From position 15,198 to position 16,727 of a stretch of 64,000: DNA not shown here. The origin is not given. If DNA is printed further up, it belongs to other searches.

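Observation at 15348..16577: A nucleoside-2-deoxyribosyltransferase-like domain is fused to a uridine-kinase/PRK-family P-loop kinase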

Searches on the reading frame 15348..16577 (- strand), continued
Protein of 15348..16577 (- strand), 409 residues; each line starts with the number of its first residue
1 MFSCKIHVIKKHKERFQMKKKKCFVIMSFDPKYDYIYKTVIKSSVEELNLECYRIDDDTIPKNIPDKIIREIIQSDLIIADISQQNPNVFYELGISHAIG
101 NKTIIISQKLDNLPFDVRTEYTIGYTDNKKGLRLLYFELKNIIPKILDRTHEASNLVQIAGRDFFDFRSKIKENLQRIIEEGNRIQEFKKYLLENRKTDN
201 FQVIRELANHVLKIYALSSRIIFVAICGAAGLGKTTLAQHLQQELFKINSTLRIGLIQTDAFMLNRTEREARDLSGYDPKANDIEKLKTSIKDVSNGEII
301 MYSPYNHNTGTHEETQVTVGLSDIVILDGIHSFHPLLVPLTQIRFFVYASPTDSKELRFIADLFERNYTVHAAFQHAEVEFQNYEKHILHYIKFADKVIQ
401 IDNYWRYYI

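Call 29: fold_search(model_id=the predicted structure, library=pdb)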
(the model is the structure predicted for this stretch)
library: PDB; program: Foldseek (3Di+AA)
matches with E <= 10: 1668; with E <= 0.001: 121
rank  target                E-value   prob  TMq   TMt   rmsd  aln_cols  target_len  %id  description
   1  6n54_A                2.4e-14  1.00  0.42  0.75   2.7       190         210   20  Crystal structure of human uridine-cytidine kinase 2 complexed with 2'-azidocytidine monophosphate (released 2019-11-27)
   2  1uej_B                1.6e-13  1.00  0.42  0.75   2.7       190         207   20  Crystal structure of human uridine-cytidine kinase 2 complexed with a substrate, cytidine (released 2004-05-04)
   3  5xmb_D                2.3e-13  1.00  0.46  0.66   3.7       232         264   19  Mycobacterium tuberculosis Pantothenate kinase mutant F247A (released 2018-05-16)
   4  6n55_E                2.5e-13  1.00  0.42  0.74   3.2       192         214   20  Crystal structure of human uridine-cytidine kinase 2 complexed with 2'-azidouridine (released 2019-11-27)
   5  9qkn                  2.6e-13  1.00  0.42  0.53   2.1       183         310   20  Structure of the cyanobacteria specific PRK from Gloeocapsa PCC 73106 (released 2026-04-08)
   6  1udw_A                2.9e-13  1.00  0.41  0.76   2.5       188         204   21  Crystal structure of human uridine-cytidine kinase 2 complexed with a feedback-inhibitor, CTP (released 2004-05-04)
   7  1udw_B                3.3e-13  1.00  0.42  0.75   2.6       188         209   21  Crystal structure of human uridine-cytidine kinase 2 complexed with a feedback-inhibitor, CTP (released 2004-05-04)
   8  6n53_A                3.7e-13  1.00  0.42  0.75   2.5       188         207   20  Crystal structure of human uridine-cytidine kinase 2 complexed with 2'-azidouridine monophosphate (released 2019-11-27)
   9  2geu                  3.7e-13  1.00  0.45  0.57   4.1       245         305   18  Pantothenate kinase from Mycobacterium tuberculosis (MtPanK) in complex with a coenzyme A derivative, Form-II (RT) (released 2006-06-06)
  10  6n55_F                3.9e-13  1.00  0.42  0.74   3.2       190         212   20  Crystal structure of human uridine-cytidine kinase 2 complexed with 2'-azidouridine (released 2019-11-27)
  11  1ufq_B                4.2e-13  1.00  0.41  0.74   3.4       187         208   21  Crystal structure of ligand-free human uridine-cytidine kinase 2 (released 2004-05-04)
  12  9qkp_A                5.3e-13  1.00  0.42  0.54   2.4       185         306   22  Structure of the cyanobacteria specific PRK from Chroococcidiopsis (Hyella disjuncta) PCC 6712 (P41212 crystal form) (released 2026-04-08)
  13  4f7w_D                6.0e-13  1.00  0.46  0.58   3.7       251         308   18  Crystal structure of Klebsiella pneumoniae pantothenate kinase in complex with N-pentylpantothenamide (released 2013-04-10)
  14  6n54_B                6.0e-13  1.00  0.42  0.73   2.8       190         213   20  Crystal structure of human uridine-cytidine kinase 2 complexed with 2'-azidocytidine monophosphate (released 2019-11-27)
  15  4bfs                  6.0e-13  1.00  0.45  0.57   3.9       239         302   19  Crystal structure of Mycobacterium tuberculosis PanK in complex with a triazole inhibitory compound (1a) (released 2013-05-15)
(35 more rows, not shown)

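Call 35: find_encoding_contigs(protein=P0037, flank=8000, max_places=1)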
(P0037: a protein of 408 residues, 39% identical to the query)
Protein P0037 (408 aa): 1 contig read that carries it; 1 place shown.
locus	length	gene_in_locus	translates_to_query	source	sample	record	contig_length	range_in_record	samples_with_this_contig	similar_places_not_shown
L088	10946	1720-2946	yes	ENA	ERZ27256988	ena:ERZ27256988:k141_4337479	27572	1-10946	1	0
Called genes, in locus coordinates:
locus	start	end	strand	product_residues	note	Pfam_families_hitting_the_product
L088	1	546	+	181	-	?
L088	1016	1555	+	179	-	PF09603:Fib_succ_major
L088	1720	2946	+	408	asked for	PF00485:PRK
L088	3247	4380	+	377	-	-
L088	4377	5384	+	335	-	-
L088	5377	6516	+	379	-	PF01555:N6_N4_Mtase, PF01170:UPF0020 (faint)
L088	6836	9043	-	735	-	PF07602:DUF1565, PF22842:Pel9A-like_beta_helix, PF05048:NosD, PF13229:Beta_helix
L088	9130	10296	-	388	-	PF13439:Glyco_transf_4, PF13579:Glyco_trans_4_4, PF20706:GT4-conflict, PF00534:Glycos_transf_1, PF13692:Glyco_trans_1_4, PF13524:Glyco_trans_1_2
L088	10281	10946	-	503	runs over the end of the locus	PF01943:Polysacc_synt, PF13440:Polysacc_synt_3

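Call 36: find_encoding_contigs(protein=P0008, flank=8000, max_places=1)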
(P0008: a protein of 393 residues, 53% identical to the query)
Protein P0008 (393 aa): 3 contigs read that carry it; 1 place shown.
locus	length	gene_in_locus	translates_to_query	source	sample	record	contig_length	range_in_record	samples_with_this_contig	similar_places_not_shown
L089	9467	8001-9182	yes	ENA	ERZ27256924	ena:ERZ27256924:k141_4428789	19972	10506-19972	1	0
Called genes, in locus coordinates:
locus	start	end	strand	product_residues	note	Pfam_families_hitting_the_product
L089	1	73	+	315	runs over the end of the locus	PF12849:PBP_like_2, PF13531:SBP_bac_11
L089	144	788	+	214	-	PF00528:BPD_transp_1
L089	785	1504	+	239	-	PF02463:SMC_N (faint), PF00005:ABC_tran, PF13555:AAA_29 (weak), PF13304:AAA_21 (faint)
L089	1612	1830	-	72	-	-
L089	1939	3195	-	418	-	PF07995:GSDH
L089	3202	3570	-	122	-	-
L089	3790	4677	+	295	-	-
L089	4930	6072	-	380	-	PF00990:GGDEF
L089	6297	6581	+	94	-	PF08734:GYD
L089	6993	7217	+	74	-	-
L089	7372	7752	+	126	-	-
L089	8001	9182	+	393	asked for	PF00485:PRK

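Call 37: find_encoding_contigs(protein=P0036, flank=8000, max_places=1)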
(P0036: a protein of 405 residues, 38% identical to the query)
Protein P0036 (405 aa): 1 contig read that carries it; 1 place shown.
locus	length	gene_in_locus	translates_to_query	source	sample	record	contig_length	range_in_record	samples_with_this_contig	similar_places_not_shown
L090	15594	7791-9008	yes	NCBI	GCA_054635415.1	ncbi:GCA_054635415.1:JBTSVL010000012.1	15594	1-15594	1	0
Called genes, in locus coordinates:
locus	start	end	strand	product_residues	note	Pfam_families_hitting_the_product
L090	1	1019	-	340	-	PF00933:Glyco_hydro_3, PF01915:Glyco_hydro_3_C (weak)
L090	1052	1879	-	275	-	PF00561:Abhydrolase_1, PF12146:Hydrolase_4, PF12697:Abhydrolase_6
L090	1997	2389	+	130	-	PF08327:AHSA1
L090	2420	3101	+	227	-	PF00724:Oxidored_FMN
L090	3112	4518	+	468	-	PF13738:Pyr_redox_3 (faint), PF00890:FAD_binding_2 (faint), PF01134:GIDA (faint), PF03486:HI0933_like (weak), PF07992:Pyr_redox_2, PF12831:FAD_oxidored, PF13450:NAD_binding_8 (weak), PF00070:Pyr_redox, +2 more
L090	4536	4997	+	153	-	-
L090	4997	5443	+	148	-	-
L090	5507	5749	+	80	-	PF04014:MazE_antitoxin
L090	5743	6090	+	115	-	PF02452:PemK_toxin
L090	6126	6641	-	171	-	PF10706:Aminoglyc_resit, PF14907:NTP_transf_5 (weak)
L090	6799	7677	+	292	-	PF00106:adh_short, PF08659:KR (weak), PF13561:adh_short_C2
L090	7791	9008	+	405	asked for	PF00485:PRK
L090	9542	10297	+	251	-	PF00672:HAMP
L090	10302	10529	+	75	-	-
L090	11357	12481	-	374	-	-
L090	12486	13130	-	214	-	PF22769:DCD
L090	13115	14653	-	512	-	-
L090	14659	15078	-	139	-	-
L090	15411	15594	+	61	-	?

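Call 61: find_related_loci(query=window:15351-16526:-, collection=viral_contigs, flank=8000)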
Query window:15351-16526:- (392 aa) in viral_contigs; peptide patterns used: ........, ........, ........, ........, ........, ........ (x = any residue, [..] = any of these).
10 stretches matched a pattern, but none encodes a relative of the query by tblastn (E <= 1e-3).

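Call 62: find_related_loci(query=A1, collection=viral_contigs, flank=6000)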
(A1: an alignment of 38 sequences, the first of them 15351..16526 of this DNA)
Query A1 (392 aa) in viral_contigs; peptide patterns used: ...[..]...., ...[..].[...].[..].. (x = any residue, [..] = any of these).
133 stretches matched a pattern; 126 encode a relative of the query (tblastn E <= 1e-3); the best 80 are kept; 80 distinct loci.
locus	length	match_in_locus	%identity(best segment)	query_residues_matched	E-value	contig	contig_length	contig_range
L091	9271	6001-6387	43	1-126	5e-25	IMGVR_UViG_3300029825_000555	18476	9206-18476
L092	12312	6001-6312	46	5-108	5e-24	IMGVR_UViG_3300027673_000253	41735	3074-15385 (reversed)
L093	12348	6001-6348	43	5-124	2e-22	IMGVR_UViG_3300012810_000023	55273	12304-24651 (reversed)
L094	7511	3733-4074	39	6-119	5e-22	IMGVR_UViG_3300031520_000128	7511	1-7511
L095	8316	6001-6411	39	1-123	6e-19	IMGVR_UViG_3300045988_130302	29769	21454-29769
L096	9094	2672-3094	34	3-138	6e-19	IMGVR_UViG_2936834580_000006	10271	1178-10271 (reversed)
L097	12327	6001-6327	39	1-110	3e-18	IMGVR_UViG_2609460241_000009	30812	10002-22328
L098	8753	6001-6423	37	3-138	4e-18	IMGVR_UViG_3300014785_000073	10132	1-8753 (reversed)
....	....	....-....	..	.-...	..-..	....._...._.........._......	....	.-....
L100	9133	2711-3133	37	3-138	4e-18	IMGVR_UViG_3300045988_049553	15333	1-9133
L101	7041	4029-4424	38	6-123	5e-18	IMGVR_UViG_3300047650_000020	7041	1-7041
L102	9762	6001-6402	38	4-123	6e-18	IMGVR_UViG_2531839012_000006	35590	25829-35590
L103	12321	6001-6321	36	6-112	5e-18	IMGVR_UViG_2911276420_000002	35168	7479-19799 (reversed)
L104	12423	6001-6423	36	3-138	2e-17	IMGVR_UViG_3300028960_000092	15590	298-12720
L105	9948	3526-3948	36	3-138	1e-17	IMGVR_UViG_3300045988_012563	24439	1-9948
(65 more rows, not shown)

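Call 71: search_dna_similar(query=window:15351-16526:-, collection=plasmids, mode=protein, max_evalue=0.000001, max_rows=25)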
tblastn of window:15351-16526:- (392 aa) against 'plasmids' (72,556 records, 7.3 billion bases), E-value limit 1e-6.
Records with a match: 85; places in all: 92; records where one place covers at least 80% of the query: 0.
Best place of each record, by identity: <60% 85.
By first word of the organism name: Rhizobium 15; Citrobacter 9; Agrobacterium 7; Serratia 5; Acinetobacter 4; Bacillus 3; Vibrio 3; Paraburkholderia 3; Klebsiella 3; Enterobacter 3; and 24 more.
By predicted mobility (MOB-suite, as given by PLSDB): conjugative 40; non-mobilizable 32; mobilizable 13.
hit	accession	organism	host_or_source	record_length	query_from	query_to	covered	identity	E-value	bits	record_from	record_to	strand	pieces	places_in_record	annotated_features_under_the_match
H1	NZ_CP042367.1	Acinetobacter pittii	Homo sapiens,Whole organism,clinical ...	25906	1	176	45%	33.5%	6e-14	81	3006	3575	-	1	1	tetratricopeptide repeat-containing protein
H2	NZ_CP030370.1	Salinibacter ruber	-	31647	4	193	48%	29.0%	6e-10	69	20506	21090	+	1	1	hypothetical protein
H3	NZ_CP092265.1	Levilactobacillus brevis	Fermented vegetables,Yeshanjun pickle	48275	4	154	39%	35.6%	1e-10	71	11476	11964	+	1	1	hypothetical protein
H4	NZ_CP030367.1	Salinibacter ruber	-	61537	4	172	43%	31.7%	2e-11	74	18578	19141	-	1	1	hypothetical protein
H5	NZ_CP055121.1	Lactiplantibacillus plantarum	culture,Human GI tract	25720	6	168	42%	30.9%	1e-8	65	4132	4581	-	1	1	tetratricopeptide repeat-containing protein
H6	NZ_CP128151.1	Bacillus albus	bacterial isolate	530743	3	155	39%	32.0%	3e-13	79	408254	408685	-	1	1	hypothetical protein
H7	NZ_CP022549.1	Sphingorhabdus sp. YGSMI21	cell culture,West sea sediment in South ...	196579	8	158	39%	32.5%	2e-13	80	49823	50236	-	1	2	hypothetical protein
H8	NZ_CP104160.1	Rhizobium sp. CB3060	Leucaena leucocephala,cell culture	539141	8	156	38%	32.3%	7e-10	135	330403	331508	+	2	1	hypothetical protein (x3)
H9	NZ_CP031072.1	Bacillus mycoides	cell culture,soil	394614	4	134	33%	34.8%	2e-8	64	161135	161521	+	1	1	nucleoside 2-deoxyribosyltransferase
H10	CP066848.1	Bacillus mycoides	single cell,soil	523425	4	134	33%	34.8%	2e-8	64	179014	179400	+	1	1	nucleoside 2-deoxyribosyltransferase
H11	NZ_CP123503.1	Arsenophonus sp. aPb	Lysandra bellargus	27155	8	131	32%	35.5%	4e-13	79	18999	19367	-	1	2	hypothetical protein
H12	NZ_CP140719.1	Acinetobacter johnsonii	Homo sapiens,mixed culture,urine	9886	1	108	28%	39.5%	7e-13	78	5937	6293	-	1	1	tetratricopeptide repeat-containing protein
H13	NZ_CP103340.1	Acinetobacter baumannii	Homo sapiens,metagenomic assembly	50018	1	108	28%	39.5%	8e-13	78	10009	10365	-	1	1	tetratricopeptide repeat-containing protein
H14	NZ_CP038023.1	Acinetobacter radioresistens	bacterial culture,soil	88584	1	108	28%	39.5%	8e-13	78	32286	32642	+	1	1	tetratricopeptide repeat-containing protein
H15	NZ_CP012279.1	Pediococcus damnosus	brewery environment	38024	6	155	38%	28.3%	6e-8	62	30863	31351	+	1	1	tetratricopeptide repeat-containing protein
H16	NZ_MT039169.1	Serratia marcescens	-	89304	1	129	33%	32.6%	4e-17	91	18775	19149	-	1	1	hypothetical protein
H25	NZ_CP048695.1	Vibrio coralliilyticus OCN008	coral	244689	1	100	26%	40.4%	4e-10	69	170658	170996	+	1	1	TRAFs-binding domain-containing protein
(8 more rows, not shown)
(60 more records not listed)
